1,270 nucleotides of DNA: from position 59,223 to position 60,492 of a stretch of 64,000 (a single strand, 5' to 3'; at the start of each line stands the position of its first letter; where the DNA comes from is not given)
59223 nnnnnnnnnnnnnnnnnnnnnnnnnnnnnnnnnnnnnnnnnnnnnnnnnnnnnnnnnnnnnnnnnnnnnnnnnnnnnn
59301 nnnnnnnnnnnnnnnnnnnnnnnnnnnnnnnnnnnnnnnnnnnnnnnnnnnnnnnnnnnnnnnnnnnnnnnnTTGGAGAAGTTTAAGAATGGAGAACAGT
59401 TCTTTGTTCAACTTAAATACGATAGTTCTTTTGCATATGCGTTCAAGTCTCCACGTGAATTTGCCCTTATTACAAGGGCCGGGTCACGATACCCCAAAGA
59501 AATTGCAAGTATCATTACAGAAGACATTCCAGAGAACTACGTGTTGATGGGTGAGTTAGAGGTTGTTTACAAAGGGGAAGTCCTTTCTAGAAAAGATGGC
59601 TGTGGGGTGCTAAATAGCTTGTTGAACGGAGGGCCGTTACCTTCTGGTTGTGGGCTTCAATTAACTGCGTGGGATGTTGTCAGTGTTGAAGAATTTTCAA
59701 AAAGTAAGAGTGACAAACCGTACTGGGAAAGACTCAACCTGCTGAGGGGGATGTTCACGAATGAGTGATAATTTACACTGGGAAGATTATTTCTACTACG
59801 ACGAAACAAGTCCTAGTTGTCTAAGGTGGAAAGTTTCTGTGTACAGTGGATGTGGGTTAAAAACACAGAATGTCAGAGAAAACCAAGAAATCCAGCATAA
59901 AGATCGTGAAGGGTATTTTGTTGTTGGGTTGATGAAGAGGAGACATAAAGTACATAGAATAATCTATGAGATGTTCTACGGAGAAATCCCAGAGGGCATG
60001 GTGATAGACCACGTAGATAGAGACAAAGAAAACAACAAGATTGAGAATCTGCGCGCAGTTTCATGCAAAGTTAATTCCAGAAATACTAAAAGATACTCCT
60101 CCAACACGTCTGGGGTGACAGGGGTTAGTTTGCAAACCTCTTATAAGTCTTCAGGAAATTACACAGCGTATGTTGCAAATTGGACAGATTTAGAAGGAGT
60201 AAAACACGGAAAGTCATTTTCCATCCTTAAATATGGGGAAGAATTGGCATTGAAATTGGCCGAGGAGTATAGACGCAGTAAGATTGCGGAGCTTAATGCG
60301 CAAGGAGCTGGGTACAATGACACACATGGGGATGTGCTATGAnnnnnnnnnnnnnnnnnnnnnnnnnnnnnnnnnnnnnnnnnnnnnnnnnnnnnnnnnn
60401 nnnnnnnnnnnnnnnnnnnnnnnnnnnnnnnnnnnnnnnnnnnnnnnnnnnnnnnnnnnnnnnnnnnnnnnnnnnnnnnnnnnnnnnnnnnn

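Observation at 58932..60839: T4-like DNA ligase encoded as two separately translated pieces flanking an HNH-AP2 homing endonuclease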

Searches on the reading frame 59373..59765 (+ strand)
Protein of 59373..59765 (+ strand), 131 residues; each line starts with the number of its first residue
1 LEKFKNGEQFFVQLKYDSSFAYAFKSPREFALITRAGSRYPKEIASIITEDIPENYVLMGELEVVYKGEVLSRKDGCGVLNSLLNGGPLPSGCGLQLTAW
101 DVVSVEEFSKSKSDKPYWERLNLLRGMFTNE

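Call 41: search_protein_representatives(protein=window:59373-59765:+)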
Query: 131 residues. Proteins with E-value up to 0.001 (for the whole library): 187; up to 1e-10: 28; up to 1e-30: 1. The best 150 are listed.
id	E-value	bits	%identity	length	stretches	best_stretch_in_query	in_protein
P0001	3.6e-81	285.8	99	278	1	1-131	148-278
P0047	4.0e-27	111.1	50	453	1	3-126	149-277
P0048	1.6e-24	102.6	46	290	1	3-127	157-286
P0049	1.0e-19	87.1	42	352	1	3-124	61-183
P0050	4.6e-19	85.0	41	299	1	2-129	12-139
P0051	2.9e-18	82.4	41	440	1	2-129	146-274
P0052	6.8e-18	81.2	42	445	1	4-124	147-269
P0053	4.6e-17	78.5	36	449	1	2-124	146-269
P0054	6.7e-17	78.0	45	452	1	2-126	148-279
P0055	1.3e-16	77.1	42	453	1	3-122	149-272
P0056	2.4e-16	76.2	43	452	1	2-126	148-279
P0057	5.8e-16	74.9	36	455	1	4-124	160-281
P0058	5.5e-15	71.8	44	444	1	10-122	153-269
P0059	1.0e-14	71.0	39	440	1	2-124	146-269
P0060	1.2e-13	67.5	36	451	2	4-124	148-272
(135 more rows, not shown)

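Call 43: find_encoding_contigs(protein=P0048, flank=4000)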
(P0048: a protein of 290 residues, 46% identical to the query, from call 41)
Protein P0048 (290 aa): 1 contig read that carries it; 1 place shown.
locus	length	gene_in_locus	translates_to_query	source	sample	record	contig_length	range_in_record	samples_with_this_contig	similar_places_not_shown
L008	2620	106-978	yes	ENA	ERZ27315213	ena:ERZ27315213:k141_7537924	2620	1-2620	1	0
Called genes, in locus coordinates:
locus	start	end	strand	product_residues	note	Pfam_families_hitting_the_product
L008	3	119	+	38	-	?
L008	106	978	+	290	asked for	-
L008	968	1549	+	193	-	PF13392:HNH_3, PF00847:AP2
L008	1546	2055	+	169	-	PF01068:DNA_ligase_A_M (weak), PF14743:DNA_ligase_OB_2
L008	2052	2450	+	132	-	-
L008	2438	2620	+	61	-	?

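Call 44: find_encoding_contigs(protein=P0047, flank=3000, max_places=2)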
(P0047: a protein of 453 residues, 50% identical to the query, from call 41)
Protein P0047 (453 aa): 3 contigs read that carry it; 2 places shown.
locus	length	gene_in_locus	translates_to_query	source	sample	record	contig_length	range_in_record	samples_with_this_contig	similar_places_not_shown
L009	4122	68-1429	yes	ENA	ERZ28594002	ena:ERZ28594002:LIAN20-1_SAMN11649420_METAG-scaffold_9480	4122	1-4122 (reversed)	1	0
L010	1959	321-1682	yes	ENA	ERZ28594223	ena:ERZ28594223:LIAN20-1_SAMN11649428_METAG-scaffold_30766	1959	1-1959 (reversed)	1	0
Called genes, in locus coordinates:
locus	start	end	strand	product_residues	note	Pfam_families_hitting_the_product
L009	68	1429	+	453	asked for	PF01068:DNA_ligase_A_M, PF14743:DNA_ligase_OB_2 (weak)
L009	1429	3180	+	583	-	PF03796:DnaB_C, PF13481:AAA_25 (weak), PF06745:ATPase (weak)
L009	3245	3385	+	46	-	-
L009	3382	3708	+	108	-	-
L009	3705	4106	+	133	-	-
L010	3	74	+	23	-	?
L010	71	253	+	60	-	-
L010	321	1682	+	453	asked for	PF01068:DNA_ligase_A_M, PF14743:DNA_ligase_OB_2 (weak)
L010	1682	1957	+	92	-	?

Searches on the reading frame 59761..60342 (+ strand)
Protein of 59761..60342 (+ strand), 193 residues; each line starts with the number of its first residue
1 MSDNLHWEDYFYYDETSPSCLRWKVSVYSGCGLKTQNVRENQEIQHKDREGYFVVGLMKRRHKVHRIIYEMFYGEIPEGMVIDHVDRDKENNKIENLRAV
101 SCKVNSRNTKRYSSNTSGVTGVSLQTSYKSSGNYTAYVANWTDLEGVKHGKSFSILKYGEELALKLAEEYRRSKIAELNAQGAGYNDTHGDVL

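Call 3: search_protein_families(library=pfam, proteins=[window:59761-60342:+], max_evalue=1)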
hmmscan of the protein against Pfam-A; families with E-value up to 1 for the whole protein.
window:59761-60342:+ (193 aa): 3 families
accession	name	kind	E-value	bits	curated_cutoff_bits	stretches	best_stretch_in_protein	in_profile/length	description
PF13392.12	HNH_3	-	2.5e-19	69.1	24.8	1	63-107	2-46/46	HNH endonuclease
PF00847.26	AP2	-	1.4e-08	35.3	33.3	1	129-175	10-52/54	AP2 domain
PF01948.23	PyrI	-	0.15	12.7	25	1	75-102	5-33/93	Aspartate carbamoyltransferase regulatory chain, allosteric domain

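Call 4: search_protein_families(library=phrogs, proteins=[window:59761-60342:+], max_evalue=0.01)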
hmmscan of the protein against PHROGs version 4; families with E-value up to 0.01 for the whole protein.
window:59761-60342:+ (193 aa): 21 families
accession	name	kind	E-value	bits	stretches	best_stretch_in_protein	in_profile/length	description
phrog_99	-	DNA, RNA and nucleotide metabolism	5.9e-41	142.4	1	7-171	114-256/383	HNH endonuclease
phrog_4578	-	DNA, RNA and nucleotide metabolism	9.8e-23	81.5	1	60-140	10-87/130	HNH endonuclease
phrog_59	-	DNA, RNA and nucleotide metabolism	1.7e-16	61.6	1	44-138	169-246/423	HNH endonuclease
phrog_826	-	DNA, RNA and nucleotide metabolism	8e-15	56.1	1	47-111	92-160/281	HNH endonuclease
phrog_959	-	DNA, RNA and nucleotide metabolism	1.9e-14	54.6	1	40-116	32-116/138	HNH endonuclease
phrog_3593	-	DNA, RNA and nucleotide metabolism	2.5e-13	51.2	1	45-139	79-168/210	HNH endonuclease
phrog_1492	-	DNA, RNA and nucleotide metabolism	3.3e-13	50.6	1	45-113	91-163/414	HNH endonuclease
phrog_1891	-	DNA, RNA and nucleotide metabolism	6.9e-12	46.3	1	34-115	135-219/255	HNH endonuclease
phrog_15471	-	DNA, RNA and nucleotide metabolism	1.2e-08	36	1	41-106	7-77/183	HNH endonuclease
phrog_374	-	DNA, RNA and nucleotide metabolism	3.3e-07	30.5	1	73-140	316-379/617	HNH endonuclease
phrog_31829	-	unknown function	1.7e-06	29.1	1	8-26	13-31/63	-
phrog_1872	-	DNA, RNA and nucleotide metabolism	5.5e-06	27.4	1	40-84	45-84/166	endonuclease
phrog_30377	-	DNA, RNA and nucleotide metabolism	2.1e-05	25.6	1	60-116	8-62/82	HNH endonuclease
phrog_37115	-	unknown function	4.5e-05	24.9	1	64-92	1-29/53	-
phrog_36769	-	unknown function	0.00024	21.5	1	62-137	242-315/367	-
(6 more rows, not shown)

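Call 47: find_related_loci(query=window:59761-60339:+, collection=viral_contigs, flank=3000)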
Query window:59761-60339:+ (193 aa) in viral_contigs; peptide patterns used: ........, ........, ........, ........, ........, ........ (x = any residue, [..] = any of these).
1 stretches matched a pattern, but none encodes a relative of the query by tblastn (E <= 1e-3).

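Call 48: find_related_loci(query=window:59761-60339:+, collection=metagenome_contigs, flank=3000)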
Query window:59761-60339:+ (193 aa) in metagenome_contigs; peptide patterns used: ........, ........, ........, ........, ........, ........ (x = any residue, [..] = any of these).
66 stretches matched a pattern; 1 encode a relative of the query (tblastn E <= 1e-3); 1 distinct loci.
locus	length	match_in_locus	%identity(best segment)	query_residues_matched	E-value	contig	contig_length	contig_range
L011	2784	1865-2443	97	1-193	3e-136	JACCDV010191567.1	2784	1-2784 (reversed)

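Call 49: find_homologous_proteins(query=window:59761-60339:+, max_evalue=1e-25)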
Query window:59761-60339:+ (193 aa): 333 proteins with E <= 1e-25 among 471 candidates; the best 120 are listed.
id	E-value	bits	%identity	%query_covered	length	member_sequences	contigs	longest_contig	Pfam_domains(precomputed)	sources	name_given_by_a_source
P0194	4.0e-124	430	98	100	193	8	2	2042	PF00847.27,PF13392.13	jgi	jgi:hypothetical protein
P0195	1.5e-92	327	75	99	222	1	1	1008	PF00847.27,PF13392.13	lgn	-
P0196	1.4e-67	245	59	97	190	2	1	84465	PF00847.27,PF13392.13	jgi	jgi:hypothetical protein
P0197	4.6e-66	240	58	98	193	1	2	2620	PF00847.27,PF13392.13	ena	-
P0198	2.8e-49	185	45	99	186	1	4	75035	PF00847.27,PF13392.13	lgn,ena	-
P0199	1.2e-46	177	49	96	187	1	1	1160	PF00847.27,PF13392.13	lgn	-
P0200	1.6e-46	176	46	97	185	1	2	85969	PF00847.27,PF13392.13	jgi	-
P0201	1.9e-46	176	47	95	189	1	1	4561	PF00847.27,PF13392.13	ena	-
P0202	2.7e-46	176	48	96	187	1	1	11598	PF00847.27,PF13392.13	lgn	-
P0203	2.7e-46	176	46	98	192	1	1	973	PF00847.27,PF13392.13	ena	-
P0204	5.6e-46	175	48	96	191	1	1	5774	PF00847.27,PF13392.13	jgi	-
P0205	2.4e-45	173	47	96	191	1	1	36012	PF00847.27,PF13392.13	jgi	-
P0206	4.4e-45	172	48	98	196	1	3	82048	PF00847.27,PF13392.13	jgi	-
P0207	6.8e-45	171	47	98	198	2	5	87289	PF00847.27,PF13392.13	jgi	jgi:hypothetical protein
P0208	7.6e-45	171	47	96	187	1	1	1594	PF00847.27,PF13392.13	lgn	-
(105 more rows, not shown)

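Call 51: find_encoding_contigs(protein=P0196, flank=3500, max_places=2)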
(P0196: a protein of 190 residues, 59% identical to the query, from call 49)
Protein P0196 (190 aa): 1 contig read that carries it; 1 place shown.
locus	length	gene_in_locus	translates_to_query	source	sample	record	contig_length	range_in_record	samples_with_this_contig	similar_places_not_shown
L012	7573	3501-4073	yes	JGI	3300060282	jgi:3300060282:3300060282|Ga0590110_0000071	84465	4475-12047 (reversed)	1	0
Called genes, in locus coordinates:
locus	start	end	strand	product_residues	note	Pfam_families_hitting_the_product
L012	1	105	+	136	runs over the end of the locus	-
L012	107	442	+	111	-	-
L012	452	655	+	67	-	-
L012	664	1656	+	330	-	PF02511:Thy1 (weak)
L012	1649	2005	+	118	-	-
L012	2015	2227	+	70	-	-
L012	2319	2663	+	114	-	-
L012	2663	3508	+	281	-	-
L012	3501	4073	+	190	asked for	PF13392:HNH_3, PF00847:AP2 (weak)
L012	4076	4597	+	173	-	PF01068:DNA_ligase_A_M (faint), PF14743:DNA_ligase_OB_2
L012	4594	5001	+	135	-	-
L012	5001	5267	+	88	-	-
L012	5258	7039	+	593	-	PF13155:Toprim_2, PF06745:ATPase (weak), PF13481:AAA_25 (weak)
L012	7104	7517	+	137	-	PF13328:HD_4 (weak)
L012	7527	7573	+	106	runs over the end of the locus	-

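Call 52: find_encoding_contigs(protein=P0195, flank=3500, max_places=2)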
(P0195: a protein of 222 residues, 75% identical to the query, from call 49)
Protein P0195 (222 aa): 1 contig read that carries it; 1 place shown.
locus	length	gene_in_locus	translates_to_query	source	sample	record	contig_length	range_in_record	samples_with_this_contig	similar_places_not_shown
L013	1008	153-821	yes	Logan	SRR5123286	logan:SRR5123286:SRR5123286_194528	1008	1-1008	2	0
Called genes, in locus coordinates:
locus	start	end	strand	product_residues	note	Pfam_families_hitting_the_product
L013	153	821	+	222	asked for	PF13392:HNH_3, PF00847:AP2 (weak)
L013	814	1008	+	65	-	?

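Call 53: find_encoding_contigs(protein=P0198, flank=3500, max_places=2)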
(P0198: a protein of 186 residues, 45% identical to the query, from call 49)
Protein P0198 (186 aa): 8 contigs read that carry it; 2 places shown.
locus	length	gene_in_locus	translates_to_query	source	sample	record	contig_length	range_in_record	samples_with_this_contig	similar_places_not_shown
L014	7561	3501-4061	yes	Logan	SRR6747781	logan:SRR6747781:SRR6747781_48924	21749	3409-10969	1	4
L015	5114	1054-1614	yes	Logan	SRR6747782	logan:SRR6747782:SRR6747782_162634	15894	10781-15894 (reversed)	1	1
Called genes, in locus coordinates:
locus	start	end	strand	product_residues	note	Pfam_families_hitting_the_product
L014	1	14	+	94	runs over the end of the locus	-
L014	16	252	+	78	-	-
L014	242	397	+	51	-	-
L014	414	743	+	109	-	-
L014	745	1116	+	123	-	-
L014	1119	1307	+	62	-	-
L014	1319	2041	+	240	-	PF02511:Thy1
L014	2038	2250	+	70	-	-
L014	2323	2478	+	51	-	-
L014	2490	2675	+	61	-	-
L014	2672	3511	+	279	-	-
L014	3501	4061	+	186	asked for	PF13392:HNH_3, PF00847:AP2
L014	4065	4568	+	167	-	PF01068:DNA_ligase_A_M (weak), PF14743:DNA_ligase_OB_2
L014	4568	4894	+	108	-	-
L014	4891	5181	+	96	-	-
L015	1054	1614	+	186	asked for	PF13392:HNH_3, PF00847:AP2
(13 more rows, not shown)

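Call 54: find_encoding_contigs(protein=P0200, flank=3500, max_places=2)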
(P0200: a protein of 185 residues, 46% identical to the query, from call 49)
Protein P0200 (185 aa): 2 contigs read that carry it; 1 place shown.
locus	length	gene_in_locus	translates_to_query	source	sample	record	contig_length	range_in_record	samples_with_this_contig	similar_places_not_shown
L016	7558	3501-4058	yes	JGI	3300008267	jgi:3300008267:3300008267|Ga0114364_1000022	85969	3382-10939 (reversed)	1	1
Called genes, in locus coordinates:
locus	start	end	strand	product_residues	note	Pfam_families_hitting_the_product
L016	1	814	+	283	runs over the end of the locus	PF00303:Thymidylat_synt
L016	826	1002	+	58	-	-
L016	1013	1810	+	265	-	PF01145:Band_7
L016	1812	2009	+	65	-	-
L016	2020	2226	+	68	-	-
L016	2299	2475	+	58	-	-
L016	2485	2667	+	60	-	-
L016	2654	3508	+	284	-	-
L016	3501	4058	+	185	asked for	PF13392:HNH_3, PF00847:AP2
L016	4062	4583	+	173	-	PF14743:DNA_ligase_OB_2 (weak)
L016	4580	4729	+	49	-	-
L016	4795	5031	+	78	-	-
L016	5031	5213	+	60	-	-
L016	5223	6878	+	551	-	PF13481:AAA_25, PF03796:DnaB_C, PF06745:ATPase (weak)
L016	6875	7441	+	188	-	-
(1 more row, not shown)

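Call 63: find_related_loci(query=A1, collection=viral_contigs, flank=2500)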
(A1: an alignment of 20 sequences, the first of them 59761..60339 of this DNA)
Query A1 (193 aa) in viral_contigs; peptide patterns used: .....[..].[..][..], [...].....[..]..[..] (x = any residue, [..] = any of these).
196 stretches matched a pattern; 164 encode a relative of the query (tblastn E <= 1e-3); the best 80 are kept; 80 distinct loci.
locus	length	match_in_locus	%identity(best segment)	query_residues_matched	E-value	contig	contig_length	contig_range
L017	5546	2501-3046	46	5-191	2e-52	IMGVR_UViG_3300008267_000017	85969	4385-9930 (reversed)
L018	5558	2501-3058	48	5-193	4e-51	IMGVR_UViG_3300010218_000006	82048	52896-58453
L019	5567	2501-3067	47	2-190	5e-50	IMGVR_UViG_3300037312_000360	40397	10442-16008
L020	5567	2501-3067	47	2-190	5e-50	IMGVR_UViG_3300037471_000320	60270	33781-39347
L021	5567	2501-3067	47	2-190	5e-50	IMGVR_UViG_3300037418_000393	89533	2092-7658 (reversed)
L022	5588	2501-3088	41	1-190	3e-48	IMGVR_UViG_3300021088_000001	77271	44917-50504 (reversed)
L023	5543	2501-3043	48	4-191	3e-47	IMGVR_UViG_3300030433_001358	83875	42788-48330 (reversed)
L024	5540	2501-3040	48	11-189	8e-46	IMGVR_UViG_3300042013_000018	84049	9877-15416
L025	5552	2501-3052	44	5-190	1e-45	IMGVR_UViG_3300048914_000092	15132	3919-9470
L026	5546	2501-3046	47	9-189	2e-45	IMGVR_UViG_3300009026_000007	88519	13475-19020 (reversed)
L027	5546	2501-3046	47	9-189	2e-45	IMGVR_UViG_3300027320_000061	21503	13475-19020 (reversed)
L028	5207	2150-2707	42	5-190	7e-45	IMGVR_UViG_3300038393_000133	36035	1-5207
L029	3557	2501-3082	42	2-190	9e-44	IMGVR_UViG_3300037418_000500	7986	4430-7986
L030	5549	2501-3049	46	4-190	8e-44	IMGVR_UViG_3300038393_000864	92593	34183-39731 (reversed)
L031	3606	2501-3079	44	1-190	1e-43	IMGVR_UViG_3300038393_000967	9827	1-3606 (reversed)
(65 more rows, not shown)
